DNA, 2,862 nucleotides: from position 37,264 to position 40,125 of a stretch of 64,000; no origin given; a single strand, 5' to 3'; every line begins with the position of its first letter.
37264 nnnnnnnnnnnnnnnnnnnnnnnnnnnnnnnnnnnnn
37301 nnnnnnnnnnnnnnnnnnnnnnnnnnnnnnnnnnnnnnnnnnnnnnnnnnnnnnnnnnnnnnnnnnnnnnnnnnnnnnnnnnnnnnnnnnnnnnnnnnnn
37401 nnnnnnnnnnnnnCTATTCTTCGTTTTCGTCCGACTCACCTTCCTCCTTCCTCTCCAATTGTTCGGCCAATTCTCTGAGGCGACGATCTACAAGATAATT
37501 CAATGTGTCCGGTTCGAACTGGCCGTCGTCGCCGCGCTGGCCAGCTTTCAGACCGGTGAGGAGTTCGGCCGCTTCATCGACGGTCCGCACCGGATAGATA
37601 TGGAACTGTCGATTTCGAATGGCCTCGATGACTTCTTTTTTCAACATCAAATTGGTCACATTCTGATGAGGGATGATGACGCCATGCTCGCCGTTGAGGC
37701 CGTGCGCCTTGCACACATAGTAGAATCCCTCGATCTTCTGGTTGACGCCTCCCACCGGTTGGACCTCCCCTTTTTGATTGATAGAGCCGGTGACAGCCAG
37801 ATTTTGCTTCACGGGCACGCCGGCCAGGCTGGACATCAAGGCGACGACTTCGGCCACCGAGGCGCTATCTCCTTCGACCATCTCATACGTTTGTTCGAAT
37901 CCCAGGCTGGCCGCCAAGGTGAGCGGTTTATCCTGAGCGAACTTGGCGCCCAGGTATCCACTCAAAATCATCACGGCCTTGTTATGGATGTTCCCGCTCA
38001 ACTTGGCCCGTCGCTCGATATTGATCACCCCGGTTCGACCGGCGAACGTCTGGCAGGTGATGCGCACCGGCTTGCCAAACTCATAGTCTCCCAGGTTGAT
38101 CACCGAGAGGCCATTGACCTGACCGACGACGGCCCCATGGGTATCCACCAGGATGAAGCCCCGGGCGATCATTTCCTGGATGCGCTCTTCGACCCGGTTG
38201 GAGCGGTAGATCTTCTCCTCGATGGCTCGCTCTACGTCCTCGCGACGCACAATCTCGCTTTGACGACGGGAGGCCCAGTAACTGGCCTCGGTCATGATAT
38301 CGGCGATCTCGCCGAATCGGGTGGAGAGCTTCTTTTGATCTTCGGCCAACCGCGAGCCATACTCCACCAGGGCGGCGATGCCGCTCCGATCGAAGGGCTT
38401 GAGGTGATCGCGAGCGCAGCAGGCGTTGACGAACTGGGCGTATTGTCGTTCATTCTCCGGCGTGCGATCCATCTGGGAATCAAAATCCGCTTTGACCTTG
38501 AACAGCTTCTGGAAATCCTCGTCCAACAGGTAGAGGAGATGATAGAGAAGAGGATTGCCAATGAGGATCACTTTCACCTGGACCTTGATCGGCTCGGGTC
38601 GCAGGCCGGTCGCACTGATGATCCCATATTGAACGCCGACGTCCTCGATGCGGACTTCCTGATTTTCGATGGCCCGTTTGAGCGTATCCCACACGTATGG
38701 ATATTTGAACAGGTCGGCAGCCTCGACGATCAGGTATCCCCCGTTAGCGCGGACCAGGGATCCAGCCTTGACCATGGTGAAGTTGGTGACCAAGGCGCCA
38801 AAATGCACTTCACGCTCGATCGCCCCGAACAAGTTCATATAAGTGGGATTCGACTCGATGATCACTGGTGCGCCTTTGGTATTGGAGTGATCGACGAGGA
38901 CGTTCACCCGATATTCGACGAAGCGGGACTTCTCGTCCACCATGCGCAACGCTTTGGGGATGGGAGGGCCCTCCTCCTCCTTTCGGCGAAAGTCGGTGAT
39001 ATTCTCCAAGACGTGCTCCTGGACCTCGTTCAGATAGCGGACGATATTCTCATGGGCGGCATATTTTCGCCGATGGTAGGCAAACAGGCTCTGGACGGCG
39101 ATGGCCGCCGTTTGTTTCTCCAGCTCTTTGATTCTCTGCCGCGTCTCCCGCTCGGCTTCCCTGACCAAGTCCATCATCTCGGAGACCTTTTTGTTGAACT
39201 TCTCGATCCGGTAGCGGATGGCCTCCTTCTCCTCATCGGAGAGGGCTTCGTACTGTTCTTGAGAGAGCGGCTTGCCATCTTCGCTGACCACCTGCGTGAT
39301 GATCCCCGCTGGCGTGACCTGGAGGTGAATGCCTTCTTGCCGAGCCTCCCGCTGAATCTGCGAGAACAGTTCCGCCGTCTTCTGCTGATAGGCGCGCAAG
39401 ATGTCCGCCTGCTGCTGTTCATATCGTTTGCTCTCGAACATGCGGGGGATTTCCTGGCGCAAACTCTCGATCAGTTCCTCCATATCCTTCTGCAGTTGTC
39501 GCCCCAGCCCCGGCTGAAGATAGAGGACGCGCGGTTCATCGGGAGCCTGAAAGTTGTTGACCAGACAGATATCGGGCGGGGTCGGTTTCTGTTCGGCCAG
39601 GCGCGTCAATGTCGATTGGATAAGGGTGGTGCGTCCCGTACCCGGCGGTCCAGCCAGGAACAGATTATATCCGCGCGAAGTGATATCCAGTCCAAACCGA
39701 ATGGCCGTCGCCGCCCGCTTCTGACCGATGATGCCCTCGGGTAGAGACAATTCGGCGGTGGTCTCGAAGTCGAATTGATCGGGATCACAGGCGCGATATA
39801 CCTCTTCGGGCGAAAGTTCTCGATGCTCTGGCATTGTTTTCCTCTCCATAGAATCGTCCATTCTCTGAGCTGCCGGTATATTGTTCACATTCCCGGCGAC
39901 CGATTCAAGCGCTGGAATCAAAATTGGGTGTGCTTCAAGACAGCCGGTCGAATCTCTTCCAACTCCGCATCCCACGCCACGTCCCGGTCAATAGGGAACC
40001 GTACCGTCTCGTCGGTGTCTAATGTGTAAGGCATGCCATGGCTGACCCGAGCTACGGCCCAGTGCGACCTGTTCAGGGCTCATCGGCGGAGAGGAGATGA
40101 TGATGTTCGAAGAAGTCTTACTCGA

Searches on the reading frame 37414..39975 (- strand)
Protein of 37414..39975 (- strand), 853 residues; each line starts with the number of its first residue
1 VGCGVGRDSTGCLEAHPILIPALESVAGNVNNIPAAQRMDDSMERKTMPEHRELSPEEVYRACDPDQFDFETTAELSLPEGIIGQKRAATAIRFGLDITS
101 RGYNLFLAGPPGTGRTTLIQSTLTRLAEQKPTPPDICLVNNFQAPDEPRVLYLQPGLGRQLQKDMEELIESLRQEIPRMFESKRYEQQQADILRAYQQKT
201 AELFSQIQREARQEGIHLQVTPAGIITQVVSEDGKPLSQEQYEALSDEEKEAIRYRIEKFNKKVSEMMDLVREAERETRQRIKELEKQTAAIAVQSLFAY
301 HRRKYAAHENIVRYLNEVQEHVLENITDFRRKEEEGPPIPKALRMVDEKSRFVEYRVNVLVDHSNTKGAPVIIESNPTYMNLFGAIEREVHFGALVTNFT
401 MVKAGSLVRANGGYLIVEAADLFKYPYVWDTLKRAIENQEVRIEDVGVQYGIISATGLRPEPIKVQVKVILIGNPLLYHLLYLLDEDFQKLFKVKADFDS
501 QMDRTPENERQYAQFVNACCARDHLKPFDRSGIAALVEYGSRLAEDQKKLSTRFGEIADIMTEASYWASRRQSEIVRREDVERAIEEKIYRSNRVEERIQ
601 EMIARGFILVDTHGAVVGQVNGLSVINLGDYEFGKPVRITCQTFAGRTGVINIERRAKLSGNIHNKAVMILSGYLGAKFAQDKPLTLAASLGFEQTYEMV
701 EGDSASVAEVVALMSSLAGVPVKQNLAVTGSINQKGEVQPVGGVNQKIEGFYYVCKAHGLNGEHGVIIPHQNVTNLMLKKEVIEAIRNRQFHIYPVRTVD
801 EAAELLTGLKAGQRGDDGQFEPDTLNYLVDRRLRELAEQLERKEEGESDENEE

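Call 57: search_protein_families(library=pfam, proteins=[window:37414-39975:-], max_evalue=0.00001)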
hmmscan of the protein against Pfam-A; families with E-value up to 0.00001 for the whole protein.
window:37414-39975:- (853 aa): 4 families
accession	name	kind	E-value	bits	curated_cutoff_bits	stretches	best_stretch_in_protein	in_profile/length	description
PF13654.12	AAA_32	-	2.4e-54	183.4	21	1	367-499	1-133/133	LonB-like, AAA domain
PF20436.4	LonB_AAA-LID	-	3.5e-30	104.3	22.4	1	527-591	1-65/65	Archaeal LonB, AAA+ ATPase LID domain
PF20437.3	LonC_helical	-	1.3e-14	54.3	24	1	135-168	1-34/34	Lon-like LonC helical domain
PF05362.19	Lon_C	-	7.5e-12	45.7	21.1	1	701-804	108-200/205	Lon protease (S16) C-terminal proteolytic domain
